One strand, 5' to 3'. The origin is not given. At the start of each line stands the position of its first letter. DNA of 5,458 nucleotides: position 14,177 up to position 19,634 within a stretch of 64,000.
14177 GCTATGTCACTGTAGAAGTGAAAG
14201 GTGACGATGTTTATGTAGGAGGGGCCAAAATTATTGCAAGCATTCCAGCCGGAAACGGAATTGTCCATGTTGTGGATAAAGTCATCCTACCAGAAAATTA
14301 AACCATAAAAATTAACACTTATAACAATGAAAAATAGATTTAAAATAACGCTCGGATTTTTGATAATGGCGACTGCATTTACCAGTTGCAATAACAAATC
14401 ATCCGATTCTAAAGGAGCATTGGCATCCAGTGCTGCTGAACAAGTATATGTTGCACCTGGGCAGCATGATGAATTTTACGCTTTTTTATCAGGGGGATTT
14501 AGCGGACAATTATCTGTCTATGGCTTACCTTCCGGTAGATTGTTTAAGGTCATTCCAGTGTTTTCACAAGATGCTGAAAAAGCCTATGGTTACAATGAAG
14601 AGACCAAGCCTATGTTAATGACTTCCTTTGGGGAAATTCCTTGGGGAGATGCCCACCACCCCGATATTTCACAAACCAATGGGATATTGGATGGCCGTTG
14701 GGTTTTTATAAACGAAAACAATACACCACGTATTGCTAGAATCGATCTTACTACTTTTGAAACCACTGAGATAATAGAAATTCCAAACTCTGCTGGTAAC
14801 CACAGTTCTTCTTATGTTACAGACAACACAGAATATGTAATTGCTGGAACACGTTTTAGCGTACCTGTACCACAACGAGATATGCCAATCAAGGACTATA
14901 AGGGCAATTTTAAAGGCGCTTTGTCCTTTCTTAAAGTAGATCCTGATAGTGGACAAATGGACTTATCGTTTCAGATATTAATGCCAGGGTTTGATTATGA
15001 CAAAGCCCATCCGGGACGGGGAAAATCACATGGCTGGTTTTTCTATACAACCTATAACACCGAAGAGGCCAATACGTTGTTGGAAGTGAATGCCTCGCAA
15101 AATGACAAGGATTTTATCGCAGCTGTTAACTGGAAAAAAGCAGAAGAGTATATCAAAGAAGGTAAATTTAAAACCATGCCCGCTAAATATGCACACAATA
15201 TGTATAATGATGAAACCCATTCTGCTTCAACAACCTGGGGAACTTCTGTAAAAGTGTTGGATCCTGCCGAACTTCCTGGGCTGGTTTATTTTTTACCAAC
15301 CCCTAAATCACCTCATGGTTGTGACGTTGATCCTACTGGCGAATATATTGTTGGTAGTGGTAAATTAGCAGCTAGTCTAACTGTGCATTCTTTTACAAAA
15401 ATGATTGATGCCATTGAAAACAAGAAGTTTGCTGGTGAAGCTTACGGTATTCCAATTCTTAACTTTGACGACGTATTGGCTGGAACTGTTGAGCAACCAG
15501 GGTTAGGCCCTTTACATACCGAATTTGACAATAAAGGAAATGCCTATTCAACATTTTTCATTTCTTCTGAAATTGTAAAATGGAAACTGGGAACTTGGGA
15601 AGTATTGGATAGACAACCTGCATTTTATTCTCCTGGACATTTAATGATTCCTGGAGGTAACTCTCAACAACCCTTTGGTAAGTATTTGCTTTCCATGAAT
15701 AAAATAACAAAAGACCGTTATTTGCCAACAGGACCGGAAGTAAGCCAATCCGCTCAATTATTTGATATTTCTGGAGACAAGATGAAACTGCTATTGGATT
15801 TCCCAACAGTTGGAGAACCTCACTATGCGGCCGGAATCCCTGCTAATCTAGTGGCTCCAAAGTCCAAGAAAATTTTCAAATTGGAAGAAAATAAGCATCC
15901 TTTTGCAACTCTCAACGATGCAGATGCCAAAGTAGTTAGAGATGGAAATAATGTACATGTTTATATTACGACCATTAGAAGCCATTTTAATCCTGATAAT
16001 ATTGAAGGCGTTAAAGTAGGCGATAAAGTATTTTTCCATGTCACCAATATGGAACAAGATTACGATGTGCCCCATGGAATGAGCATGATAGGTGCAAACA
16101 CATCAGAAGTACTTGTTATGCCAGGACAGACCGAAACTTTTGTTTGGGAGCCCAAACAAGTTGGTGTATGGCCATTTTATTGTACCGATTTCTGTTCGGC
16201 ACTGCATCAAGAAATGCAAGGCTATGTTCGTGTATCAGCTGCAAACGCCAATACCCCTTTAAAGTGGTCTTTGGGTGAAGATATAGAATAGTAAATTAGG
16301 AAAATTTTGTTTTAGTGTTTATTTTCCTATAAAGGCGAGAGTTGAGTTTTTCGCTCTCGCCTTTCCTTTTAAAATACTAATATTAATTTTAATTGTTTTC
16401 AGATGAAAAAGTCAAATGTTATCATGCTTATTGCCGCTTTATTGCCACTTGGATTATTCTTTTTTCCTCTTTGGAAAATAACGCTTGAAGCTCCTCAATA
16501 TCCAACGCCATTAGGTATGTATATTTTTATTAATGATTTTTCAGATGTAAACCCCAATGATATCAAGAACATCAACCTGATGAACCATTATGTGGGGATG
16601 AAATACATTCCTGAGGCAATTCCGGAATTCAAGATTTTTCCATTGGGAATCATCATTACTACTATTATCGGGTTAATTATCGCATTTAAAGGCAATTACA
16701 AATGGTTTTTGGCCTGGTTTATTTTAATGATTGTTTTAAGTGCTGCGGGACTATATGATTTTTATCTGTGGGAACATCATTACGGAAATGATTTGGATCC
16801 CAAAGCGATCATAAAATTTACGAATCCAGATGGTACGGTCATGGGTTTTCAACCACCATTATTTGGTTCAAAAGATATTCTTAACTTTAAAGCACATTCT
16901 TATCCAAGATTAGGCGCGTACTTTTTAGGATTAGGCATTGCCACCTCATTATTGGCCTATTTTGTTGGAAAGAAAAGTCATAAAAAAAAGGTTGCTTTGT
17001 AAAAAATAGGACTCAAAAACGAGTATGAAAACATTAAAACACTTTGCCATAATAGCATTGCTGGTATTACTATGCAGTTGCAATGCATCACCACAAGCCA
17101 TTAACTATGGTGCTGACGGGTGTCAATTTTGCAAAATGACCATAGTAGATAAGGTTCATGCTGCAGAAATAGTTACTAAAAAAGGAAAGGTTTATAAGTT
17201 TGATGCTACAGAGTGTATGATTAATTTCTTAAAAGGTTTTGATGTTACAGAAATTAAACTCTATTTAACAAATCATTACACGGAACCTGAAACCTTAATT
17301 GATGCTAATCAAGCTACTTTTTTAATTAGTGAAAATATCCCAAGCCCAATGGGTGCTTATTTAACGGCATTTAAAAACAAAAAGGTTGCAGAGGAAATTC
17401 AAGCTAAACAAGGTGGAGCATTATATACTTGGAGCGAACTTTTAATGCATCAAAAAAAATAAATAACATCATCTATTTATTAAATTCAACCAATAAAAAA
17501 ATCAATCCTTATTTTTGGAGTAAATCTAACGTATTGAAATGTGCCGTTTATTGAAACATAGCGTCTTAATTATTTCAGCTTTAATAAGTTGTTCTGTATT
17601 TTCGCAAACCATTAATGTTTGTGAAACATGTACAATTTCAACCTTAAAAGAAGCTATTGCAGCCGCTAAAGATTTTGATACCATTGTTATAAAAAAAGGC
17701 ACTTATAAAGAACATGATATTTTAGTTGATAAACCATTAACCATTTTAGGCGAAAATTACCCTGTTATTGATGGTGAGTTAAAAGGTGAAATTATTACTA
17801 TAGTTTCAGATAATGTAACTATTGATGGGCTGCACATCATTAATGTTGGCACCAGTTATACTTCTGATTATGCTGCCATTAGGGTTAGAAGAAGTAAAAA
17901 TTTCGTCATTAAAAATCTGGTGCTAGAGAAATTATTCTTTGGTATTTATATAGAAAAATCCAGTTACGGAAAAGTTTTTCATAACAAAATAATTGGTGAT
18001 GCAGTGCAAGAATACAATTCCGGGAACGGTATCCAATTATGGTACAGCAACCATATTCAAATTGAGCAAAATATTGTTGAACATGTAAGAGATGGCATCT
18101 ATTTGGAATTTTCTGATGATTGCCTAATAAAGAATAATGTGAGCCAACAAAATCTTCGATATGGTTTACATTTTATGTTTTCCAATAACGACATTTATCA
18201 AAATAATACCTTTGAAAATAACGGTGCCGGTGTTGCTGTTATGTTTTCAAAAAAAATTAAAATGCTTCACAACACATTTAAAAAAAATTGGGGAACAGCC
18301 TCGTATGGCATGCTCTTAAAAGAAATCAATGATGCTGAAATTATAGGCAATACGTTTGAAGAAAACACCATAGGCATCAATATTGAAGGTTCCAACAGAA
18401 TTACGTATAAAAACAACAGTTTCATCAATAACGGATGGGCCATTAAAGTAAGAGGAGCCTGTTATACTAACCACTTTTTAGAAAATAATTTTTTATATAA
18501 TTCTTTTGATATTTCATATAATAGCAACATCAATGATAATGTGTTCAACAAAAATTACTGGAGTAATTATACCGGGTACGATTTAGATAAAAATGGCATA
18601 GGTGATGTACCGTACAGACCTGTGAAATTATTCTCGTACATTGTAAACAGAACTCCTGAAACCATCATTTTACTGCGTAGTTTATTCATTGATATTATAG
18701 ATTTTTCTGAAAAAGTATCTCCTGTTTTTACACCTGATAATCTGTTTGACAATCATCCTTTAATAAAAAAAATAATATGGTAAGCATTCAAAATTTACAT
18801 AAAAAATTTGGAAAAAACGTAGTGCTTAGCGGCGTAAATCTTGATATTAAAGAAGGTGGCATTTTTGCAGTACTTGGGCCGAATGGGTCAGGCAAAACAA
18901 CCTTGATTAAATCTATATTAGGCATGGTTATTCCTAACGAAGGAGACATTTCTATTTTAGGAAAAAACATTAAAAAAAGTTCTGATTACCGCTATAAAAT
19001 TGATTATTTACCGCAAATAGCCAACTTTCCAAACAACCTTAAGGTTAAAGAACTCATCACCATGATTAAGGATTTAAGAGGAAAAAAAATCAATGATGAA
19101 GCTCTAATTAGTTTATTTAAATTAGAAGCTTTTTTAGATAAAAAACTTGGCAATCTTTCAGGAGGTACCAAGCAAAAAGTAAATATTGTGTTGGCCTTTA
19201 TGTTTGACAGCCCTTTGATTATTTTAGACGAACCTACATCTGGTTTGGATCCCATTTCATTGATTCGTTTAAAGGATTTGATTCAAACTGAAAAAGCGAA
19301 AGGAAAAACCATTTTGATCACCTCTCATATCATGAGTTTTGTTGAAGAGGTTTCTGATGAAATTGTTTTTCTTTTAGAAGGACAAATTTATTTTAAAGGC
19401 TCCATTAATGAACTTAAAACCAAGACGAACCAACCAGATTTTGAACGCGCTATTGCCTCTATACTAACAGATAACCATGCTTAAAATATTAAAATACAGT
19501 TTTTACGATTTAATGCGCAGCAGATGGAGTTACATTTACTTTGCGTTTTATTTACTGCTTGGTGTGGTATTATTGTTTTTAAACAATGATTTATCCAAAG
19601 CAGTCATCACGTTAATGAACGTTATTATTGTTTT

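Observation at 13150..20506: nos and nirK promoters share an FNR-like box at exactly the same spacing from the -7 element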

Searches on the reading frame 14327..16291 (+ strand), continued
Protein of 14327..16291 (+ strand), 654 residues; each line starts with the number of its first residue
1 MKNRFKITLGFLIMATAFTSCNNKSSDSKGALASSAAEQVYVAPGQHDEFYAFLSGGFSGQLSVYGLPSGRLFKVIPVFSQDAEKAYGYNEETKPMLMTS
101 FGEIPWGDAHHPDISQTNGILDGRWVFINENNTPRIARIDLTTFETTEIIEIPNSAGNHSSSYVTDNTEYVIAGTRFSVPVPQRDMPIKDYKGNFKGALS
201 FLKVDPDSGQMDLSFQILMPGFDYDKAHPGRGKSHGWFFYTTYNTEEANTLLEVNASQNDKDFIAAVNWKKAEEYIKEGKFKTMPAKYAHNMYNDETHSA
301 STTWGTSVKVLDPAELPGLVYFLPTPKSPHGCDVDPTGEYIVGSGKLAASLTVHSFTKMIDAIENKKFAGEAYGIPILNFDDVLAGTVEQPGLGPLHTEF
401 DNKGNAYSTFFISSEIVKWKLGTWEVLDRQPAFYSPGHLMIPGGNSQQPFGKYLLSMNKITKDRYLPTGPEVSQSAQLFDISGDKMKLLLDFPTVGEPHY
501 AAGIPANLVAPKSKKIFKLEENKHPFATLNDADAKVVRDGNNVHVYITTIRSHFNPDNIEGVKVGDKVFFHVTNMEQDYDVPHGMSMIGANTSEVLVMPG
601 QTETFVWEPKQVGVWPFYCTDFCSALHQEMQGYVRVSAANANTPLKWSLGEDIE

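Call 58: search_solved_structures(query=L081:8767-9186:+, max_evalue=0.00001, show_alignments=3)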
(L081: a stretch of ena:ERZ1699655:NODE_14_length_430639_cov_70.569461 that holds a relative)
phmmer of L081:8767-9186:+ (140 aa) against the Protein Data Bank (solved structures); distinct sequences matched with E-value up to 0.00001: 15.
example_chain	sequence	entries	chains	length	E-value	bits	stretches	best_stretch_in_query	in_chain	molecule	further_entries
1d06_A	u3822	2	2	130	4.3e-15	59.2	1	16-124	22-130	nitrogen fixation regulatory protein fixL | FIXL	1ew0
9cdr_A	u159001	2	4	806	1.4e-14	57.6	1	10-133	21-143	Oxygen sensor protein DosP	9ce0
9cmf_A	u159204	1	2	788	2.7e-14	56.7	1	14-133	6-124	Oxygen sensor protein DosP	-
9bgv_A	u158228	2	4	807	9.7e-14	54.8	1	10-133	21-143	Oxygen sensor protein DosP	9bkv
1v9y_A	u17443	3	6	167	1.1e-13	54.7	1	9-132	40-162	Heme pas sensor protein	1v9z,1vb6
8js5_A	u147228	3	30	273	1.6e-13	54.2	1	17-140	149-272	Sensor protein FixL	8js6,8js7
1dp6_A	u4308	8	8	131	1.6e-13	54.1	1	16-136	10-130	FIXL PROTEIN | SENSOR PROTEIN FIXL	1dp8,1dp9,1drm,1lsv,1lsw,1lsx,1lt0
9clo_A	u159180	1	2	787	1.9e-13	53.9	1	14-133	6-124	Oxygen sensor protein DosP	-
2cmn_A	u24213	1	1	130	3.2e-13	53.2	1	17-136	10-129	SENSOR PROTEIN FIXL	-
1xj4_A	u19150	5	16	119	6.1e-13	52.2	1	20-135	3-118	Sensor protein fixL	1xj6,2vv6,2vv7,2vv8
1y28_A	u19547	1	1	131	1.2e-12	51.4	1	16-136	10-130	Sensor protein fixL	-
1xj2_A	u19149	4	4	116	1.3e-12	51.2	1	24-135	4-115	Sensor protein fixL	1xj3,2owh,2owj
1s66_L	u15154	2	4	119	6.1e-12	49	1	11-123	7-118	Hypothetical protein yddU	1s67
10jx_A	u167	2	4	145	3.6e-09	40.1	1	8-111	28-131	Multi-sensor signal transduction histidine kinase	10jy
2pr5_A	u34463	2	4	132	9.7e-06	29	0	21-131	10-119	Blue-light photoreceptor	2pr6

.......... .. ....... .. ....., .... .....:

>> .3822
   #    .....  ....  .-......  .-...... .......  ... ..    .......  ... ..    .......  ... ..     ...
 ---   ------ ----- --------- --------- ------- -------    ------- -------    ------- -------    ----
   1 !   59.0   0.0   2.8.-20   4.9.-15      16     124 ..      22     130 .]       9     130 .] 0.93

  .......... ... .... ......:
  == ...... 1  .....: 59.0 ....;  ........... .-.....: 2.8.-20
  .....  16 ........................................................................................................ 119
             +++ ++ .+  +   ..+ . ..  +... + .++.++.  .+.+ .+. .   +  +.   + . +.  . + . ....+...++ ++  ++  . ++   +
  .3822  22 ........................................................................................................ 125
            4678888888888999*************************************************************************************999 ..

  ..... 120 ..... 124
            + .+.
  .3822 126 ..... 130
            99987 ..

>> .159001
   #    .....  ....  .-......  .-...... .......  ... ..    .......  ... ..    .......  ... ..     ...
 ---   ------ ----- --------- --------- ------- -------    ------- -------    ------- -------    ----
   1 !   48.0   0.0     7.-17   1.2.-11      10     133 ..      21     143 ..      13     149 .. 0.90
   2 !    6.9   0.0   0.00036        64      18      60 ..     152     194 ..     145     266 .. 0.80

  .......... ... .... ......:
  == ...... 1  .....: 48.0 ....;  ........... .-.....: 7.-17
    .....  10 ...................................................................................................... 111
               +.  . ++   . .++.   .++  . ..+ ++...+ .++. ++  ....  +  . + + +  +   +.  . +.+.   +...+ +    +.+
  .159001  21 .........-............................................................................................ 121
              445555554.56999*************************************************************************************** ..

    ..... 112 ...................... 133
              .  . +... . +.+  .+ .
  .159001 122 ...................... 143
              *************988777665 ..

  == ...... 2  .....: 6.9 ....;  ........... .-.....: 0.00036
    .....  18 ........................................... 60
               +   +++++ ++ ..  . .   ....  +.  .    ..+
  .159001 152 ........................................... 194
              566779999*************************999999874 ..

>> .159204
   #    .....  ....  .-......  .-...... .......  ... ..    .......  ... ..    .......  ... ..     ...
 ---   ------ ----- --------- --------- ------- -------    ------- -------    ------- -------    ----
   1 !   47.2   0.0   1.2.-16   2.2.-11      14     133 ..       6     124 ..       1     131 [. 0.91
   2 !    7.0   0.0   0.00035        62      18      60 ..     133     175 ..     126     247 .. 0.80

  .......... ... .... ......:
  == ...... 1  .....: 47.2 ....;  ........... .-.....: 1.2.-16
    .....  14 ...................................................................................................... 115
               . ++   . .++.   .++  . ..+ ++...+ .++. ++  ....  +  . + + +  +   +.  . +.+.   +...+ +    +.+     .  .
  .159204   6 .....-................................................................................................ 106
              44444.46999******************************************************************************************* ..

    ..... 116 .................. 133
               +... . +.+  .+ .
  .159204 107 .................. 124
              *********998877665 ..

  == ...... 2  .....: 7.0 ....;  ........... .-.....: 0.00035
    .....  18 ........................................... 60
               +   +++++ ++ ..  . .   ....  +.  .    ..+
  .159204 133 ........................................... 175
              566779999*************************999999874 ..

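Call 69: find_encoding_contigs(protein=P0016, flank=10000, max_places=2)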
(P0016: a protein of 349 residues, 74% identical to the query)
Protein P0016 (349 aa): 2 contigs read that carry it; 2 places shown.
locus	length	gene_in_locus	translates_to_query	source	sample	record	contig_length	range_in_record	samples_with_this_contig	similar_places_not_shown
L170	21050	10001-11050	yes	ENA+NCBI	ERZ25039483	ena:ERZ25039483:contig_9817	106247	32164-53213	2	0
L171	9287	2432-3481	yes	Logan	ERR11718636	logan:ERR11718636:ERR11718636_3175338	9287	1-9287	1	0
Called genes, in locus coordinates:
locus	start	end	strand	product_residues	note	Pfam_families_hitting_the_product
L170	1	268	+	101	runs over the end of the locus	-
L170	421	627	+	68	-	PF11127:YgaP-like_TM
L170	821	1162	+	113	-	-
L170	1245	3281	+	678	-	-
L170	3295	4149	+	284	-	PF13115:YtkA (faint)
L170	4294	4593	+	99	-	PF02482:Ribosomal_S30AE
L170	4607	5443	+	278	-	PF00582:Usp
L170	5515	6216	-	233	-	PF01048:PNP_UDP_1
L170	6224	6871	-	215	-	PF01791:DeoC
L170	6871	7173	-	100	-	PF00085:Thioredoxin, PF00578:AhpC-TSA (weak), PF13098:Thioredoxin_2, PF13899:Thioredoxin_7 (faint), PF13728:TraF (weak), PF13905:Thioredoxin_8 (weak)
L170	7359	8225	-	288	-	PF11738:DUF3298 (weak)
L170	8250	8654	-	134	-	-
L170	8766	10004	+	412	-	PF00989:PAS, PF08448:PAS_4 (weak), PF13426:PAS_9, PF00512:HisKA, PF02518:HATPase_c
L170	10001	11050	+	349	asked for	PF00072:Response_reg, PF00027:cNMP_binding, PF13545:HTH_Crp_2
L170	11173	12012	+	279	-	PF00582:Usp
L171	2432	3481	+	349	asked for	PF00072:Response_reg, PF00027:cNMP_binding, PF13545:HTH_Crp_2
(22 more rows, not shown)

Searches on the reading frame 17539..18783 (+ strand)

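Call 4: search_protein_families(library=pfam, proteins=[window:17539-18783:+])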
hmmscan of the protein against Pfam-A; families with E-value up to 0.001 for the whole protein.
window:17539-18783:+ (414 aa): 2 families
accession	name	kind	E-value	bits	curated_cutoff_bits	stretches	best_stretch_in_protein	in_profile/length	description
PF05048.19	NosD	-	4.9e-35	121.3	23.6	1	148-346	2-212/212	Periplasmic copper-binding protein (NosD)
PF13229.12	Beta_helix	-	5.9e-29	101.2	25.9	3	163-318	1-158/158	Right handed beta helix region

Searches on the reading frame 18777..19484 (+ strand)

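Call 4: search_protein_families(library=pfam, proteins=[window:18777-19484:+])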
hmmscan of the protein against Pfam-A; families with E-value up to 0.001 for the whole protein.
window:18777-19484:+ (235 aa): 5 families
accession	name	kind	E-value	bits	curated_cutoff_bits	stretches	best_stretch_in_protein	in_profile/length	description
PF00005.33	ABC_tran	-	1.5e-29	103.7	25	1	17-155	1-137/137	ABC transporter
PF13304.12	AAA_21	-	1.3e-12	48.9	27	2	125-189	236-303/304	AAA domain, putative AbiEii toxin, Type IV TA system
PF02463.25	SMC_N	-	4.3e-08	33.3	40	1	101-194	114-206/220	RecF/RecN/SMC N terminal domain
PF13555.12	AAA_29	-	8.6e-05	22.6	27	1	19-55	14-50/61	P-loop containing region of AAA domain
PF13476.12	AAA_23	-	0.00072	20.7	27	0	19-48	12-40/201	AAA domain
